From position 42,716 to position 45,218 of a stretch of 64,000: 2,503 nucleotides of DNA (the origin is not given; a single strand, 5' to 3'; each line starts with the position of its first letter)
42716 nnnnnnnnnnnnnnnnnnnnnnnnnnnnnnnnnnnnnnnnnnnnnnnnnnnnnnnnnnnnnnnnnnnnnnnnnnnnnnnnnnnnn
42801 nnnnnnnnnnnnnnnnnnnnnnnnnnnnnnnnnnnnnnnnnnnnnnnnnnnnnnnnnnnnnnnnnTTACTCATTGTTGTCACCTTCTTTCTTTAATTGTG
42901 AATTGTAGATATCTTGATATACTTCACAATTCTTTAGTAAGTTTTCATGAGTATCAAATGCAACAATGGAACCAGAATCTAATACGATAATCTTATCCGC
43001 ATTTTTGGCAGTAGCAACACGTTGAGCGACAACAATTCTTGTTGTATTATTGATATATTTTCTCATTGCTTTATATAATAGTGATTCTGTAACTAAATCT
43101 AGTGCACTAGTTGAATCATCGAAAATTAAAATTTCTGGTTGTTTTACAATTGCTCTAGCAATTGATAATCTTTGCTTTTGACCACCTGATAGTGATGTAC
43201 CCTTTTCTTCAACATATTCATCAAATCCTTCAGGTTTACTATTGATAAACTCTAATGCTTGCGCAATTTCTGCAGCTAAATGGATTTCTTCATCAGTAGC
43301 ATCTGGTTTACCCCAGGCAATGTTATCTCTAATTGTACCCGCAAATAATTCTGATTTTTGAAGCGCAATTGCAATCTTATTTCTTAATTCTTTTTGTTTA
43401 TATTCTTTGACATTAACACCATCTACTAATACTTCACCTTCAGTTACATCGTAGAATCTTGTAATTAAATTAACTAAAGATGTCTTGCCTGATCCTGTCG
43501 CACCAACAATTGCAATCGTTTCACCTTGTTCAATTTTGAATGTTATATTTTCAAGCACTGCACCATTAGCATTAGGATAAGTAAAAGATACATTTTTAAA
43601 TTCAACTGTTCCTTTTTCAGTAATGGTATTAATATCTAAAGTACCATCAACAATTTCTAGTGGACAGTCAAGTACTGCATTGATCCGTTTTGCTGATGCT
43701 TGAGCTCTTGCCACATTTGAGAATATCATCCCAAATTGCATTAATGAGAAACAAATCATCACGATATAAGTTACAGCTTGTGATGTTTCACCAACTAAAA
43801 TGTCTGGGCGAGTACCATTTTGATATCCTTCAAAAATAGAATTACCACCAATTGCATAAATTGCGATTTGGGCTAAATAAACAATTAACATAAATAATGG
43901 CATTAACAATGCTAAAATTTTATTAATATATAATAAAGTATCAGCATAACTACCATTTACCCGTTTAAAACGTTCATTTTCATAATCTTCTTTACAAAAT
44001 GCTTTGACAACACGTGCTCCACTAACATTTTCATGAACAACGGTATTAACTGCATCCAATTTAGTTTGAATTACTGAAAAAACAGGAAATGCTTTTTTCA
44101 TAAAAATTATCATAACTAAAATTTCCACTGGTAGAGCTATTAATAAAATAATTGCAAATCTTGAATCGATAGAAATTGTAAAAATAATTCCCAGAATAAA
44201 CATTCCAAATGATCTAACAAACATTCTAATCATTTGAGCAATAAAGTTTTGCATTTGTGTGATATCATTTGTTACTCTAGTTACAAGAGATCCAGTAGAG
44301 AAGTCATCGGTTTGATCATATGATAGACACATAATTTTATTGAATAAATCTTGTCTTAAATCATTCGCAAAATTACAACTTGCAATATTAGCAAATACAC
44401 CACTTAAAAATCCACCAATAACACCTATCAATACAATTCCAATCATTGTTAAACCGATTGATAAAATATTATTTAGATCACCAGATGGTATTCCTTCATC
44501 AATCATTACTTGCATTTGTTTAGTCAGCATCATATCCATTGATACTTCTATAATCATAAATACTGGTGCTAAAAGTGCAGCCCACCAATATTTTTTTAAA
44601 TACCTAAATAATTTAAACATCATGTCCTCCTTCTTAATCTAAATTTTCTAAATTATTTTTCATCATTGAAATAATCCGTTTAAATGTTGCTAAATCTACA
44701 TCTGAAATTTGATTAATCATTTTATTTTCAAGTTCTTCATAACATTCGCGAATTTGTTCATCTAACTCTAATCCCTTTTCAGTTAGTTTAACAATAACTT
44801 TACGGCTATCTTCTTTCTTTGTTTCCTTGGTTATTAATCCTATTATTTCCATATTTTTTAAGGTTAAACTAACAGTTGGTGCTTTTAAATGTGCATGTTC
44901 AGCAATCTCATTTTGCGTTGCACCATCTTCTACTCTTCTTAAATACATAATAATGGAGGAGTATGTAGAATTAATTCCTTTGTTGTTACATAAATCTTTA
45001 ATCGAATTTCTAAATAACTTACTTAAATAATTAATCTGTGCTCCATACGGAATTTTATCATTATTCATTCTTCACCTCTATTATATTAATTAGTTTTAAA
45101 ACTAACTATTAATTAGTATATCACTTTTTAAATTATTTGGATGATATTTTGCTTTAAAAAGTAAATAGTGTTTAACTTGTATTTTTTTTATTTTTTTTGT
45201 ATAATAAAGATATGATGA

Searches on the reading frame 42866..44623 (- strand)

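Call 48: search_protein_families(library=pfam, proteins=[window:42866-44623:-], max_evalue=0.001)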
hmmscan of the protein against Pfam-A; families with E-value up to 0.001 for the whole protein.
window:42866-44623:- (585 aa): 4 families
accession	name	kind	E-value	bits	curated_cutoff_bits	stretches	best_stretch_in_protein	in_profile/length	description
PF00664.28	ABC_membrane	-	4e-40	138.7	28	1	18-266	3-253/274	ABC transporter transmembrane region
PF00005.33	ABC_tran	-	1.2e-32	113.8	25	1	357-506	1-137/137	ABC transporter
PF02463.25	SMC_N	-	2.2e-06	27.7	40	1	371-547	28-210/220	RecF/RecN/SMC N terminal domain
PF13401.12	AAA_22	-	0.00058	20.6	27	0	369-443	7-65/130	AAA domain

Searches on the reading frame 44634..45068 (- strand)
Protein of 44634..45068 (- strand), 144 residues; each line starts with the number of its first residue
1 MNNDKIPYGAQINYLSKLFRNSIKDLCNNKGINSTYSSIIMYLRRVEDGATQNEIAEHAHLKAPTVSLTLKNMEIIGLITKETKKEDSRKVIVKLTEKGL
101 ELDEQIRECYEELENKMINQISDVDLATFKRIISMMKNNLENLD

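Call 48: search_protein_families(library=pfam, proteins=[window:44634-45068:-], max_evalue=0.001)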
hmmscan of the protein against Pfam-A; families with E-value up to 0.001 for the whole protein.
window:44634-45068:- (144 aa): 5 families
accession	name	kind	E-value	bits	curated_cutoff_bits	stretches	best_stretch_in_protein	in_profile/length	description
PF12802.13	MarR_2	-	9.6e-09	35.7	27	1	31-89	2-60/61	MarR family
PF22381.2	Staph_reg_Sar_Rot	-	2.4e-08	34.4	27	1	24-103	4-82/85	Transcriptional regulator SarA/Rot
PF01047.28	MarR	-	7.7e-08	32.6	24.6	1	47-91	15-59/59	MarR family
PF13463.12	HTH_27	-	2.7e-05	24.8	22.2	1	43-99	12-68/68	Winged helix DNA-binding domain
PF01638.23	HxlR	-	0.00072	19.8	20.8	1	53-111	22-81/91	HxlR-like helix-turn-helix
